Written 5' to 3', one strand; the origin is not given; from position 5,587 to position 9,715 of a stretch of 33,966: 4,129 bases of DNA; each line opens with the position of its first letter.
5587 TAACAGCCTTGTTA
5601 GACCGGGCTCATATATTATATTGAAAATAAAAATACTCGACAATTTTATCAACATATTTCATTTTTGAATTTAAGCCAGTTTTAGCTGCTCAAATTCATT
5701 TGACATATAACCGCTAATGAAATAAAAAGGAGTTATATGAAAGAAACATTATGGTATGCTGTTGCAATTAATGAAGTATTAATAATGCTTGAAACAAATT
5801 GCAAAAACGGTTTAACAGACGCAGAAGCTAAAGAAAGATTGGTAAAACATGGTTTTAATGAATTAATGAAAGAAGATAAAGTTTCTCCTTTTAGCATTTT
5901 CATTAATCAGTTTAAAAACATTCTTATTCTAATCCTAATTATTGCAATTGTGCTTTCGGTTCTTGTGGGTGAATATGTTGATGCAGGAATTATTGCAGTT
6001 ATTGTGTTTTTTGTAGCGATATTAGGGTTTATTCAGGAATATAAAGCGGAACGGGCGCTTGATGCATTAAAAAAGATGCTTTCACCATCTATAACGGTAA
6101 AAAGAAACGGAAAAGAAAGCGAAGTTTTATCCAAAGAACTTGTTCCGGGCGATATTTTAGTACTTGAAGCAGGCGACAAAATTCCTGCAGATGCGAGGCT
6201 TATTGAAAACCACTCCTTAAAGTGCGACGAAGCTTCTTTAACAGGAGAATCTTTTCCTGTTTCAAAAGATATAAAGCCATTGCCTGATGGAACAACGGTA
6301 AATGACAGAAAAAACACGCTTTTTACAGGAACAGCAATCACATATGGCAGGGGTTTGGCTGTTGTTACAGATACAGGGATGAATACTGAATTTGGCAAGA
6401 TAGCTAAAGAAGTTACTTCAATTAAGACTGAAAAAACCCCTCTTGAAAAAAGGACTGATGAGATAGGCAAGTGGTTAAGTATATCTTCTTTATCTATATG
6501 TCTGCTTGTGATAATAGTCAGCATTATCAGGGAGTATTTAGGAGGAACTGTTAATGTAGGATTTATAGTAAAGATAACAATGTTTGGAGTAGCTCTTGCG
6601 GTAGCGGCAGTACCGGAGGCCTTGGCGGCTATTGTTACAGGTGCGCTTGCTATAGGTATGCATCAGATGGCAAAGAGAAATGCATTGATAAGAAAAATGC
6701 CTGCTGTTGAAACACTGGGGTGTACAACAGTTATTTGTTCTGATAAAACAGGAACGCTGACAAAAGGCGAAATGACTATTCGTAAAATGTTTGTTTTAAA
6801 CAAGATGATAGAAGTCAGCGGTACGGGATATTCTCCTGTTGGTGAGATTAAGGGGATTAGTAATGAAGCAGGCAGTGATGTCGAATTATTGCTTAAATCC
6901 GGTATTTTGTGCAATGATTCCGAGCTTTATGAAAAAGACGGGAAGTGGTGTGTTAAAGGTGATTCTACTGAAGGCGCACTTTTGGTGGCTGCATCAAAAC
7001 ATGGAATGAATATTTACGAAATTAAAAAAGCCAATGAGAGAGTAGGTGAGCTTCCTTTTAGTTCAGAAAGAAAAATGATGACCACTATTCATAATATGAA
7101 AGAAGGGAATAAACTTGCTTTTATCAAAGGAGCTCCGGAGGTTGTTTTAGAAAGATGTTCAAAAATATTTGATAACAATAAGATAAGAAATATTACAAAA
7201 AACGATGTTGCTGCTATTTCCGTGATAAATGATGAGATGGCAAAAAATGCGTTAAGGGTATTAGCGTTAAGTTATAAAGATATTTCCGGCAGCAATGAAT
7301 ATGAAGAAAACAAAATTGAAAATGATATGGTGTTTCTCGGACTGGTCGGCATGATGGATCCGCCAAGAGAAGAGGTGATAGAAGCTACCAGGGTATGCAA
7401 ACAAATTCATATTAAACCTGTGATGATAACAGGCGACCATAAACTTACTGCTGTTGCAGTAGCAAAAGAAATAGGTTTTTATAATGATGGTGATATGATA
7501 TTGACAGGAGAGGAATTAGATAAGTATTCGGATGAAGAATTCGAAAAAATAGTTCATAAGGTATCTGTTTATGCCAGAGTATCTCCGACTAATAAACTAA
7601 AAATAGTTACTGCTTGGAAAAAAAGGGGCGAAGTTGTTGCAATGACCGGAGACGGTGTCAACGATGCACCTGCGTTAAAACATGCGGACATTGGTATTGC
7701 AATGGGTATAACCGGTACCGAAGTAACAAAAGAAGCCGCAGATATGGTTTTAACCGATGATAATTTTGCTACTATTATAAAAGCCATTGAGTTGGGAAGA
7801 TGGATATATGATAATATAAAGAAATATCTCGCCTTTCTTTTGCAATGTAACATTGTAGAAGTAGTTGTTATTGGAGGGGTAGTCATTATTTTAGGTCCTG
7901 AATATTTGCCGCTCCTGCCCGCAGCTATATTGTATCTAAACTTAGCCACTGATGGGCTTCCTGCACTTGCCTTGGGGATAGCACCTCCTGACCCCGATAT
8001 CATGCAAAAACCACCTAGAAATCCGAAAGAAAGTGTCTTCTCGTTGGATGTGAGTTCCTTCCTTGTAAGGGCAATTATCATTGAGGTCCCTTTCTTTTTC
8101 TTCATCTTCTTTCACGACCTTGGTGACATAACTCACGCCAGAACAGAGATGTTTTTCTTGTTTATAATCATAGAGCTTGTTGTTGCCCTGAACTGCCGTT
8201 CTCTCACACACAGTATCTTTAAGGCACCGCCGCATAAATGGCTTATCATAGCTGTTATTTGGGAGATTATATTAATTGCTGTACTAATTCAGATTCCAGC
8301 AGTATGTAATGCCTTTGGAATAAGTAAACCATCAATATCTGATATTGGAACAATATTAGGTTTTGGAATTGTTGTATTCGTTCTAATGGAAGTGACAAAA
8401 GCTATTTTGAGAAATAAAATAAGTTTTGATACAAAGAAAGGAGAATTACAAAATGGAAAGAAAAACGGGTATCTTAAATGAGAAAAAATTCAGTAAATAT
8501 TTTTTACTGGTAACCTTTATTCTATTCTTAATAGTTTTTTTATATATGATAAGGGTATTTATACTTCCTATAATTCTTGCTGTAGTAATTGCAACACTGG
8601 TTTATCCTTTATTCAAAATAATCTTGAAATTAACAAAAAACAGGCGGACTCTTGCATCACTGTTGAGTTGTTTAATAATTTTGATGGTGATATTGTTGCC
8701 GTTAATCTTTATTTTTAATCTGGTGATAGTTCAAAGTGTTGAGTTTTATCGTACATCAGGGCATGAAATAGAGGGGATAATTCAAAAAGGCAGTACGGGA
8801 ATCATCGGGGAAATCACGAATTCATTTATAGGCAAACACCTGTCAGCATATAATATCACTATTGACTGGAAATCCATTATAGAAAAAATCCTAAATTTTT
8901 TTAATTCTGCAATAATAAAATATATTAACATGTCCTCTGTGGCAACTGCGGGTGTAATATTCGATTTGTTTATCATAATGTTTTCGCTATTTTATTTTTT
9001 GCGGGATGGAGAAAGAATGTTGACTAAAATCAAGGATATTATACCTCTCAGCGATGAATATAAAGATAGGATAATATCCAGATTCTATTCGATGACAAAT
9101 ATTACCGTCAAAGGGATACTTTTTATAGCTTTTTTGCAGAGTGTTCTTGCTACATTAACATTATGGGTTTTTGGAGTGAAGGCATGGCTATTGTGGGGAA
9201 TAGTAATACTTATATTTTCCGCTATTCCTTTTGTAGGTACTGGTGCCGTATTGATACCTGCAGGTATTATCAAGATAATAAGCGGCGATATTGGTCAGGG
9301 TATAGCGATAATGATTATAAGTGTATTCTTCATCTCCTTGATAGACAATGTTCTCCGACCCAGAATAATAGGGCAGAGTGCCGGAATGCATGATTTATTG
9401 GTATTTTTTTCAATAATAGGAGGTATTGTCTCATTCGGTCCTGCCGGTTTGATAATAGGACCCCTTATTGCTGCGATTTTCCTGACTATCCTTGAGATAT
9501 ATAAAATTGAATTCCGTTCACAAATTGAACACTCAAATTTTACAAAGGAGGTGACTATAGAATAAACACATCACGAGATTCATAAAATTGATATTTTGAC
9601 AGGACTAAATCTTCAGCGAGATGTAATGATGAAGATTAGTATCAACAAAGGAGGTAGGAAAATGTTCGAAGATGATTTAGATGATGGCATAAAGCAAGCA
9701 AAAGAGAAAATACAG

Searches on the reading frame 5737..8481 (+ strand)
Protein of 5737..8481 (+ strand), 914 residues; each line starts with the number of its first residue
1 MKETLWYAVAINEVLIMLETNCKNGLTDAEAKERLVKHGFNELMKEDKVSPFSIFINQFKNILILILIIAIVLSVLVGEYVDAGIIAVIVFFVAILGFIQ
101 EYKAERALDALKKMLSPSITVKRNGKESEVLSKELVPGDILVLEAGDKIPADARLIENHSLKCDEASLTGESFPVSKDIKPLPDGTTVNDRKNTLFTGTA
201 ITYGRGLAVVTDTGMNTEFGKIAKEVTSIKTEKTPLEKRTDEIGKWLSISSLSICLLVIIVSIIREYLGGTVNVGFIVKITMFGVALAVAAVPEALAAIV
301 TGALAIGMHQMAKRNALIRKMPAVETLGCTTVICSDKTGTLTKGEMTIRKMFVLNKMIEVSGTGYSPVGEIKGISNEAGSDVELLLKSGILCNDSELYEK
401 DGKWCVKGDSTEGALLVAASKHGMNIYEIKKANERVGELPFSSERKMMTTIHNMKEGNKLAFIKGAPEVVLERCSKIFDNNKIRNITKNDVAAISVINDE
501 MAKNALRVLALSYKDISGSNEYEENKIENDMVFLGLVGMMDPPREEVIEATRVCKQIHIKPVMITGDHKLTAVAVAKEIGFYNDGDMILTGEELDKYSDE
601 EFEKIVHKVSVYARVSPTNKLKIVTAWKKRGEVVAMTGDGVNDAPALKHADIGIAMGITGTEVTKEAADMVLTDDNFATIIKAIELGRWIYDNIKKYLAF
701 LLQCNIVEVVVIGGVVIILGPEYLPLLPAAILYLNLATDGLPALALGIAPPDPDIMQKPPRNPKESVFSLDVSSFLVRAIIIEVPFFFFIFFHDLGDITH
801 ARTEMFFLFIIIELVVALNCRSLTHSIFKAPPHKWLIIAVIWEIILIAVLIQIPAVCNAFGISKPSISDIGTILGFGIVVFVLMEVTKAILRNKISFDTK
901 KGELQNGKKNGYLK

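Call 33: search_protein_families(library=pfam, max_evalue=0.001, proteins=[window:5737-8481:+])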
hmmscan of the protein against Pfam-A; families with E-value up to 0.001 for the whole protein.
window:5737-8481:+ (914 aa): 6 families
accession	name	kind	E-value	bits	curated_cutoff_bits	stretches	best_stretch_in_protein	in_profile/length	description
PF00122.25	E1-E2_ATPase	-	2.5e-50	171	28.1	1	114-314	2-181/181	E1-E2 ATPase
PF00689.26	Cation_ATPase_C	-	2.1e-36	125.8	27.3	1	724-890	2-175/175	Cation transporting ATPase, C-terminus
PF13246.12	Cation_ATPase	-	2.2e-27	95.4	21.7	1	390-477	1-91/91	Cation transport ATPase (P-type)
PF00690.31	Cation_ATPase_N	-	4e-19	68.5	20.4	1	6-74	1-69/69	Cation transporter/ATPase, N-terminus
PF00702.32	Hydrolase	-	3.2e-17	64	26.4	1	332-651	3-191/191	haloacid dehalogenase-like hydrolase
PF08282.18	Hydrolase_3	-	3.2e-05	24.2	20.9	1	627-684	199-255/255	haloacid dehalogenase-like hydrolase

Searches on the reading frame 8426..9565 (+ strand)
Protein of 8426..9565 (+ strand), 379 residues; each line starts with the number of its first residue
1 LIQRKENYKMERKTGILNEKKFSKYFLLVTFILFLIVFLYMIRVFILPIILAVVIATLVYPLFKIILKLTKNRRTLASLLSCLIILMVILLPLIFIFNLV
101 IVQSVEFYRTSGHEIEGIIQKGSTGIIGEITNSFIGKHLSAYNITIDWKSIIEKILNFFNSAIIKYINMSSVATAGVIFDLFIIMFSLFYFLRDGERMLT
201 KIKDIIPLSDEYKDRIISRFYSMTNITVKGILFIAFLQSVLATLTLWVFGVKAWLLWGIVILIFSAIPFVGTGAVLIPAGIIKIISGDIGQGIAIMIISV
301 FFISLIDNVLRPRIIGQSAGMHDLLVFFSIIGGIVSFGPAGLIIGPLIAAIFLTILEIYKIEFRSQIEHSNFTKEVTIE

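Call 33: search_protein_families(library=pfam, max_evalue=0.001, proteins=[window:8426-9565:+])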
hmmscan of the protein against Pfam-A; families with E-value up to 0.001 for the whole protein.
window:8426-9565:+ (379 aa): 1 family
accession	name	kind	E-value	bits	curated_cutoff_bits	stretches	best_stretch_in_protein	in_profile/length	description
PF01594.21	AI-2E_transport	-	3.7e-47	161.5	34.3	1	27-359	3-326/327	AI-2E family transporter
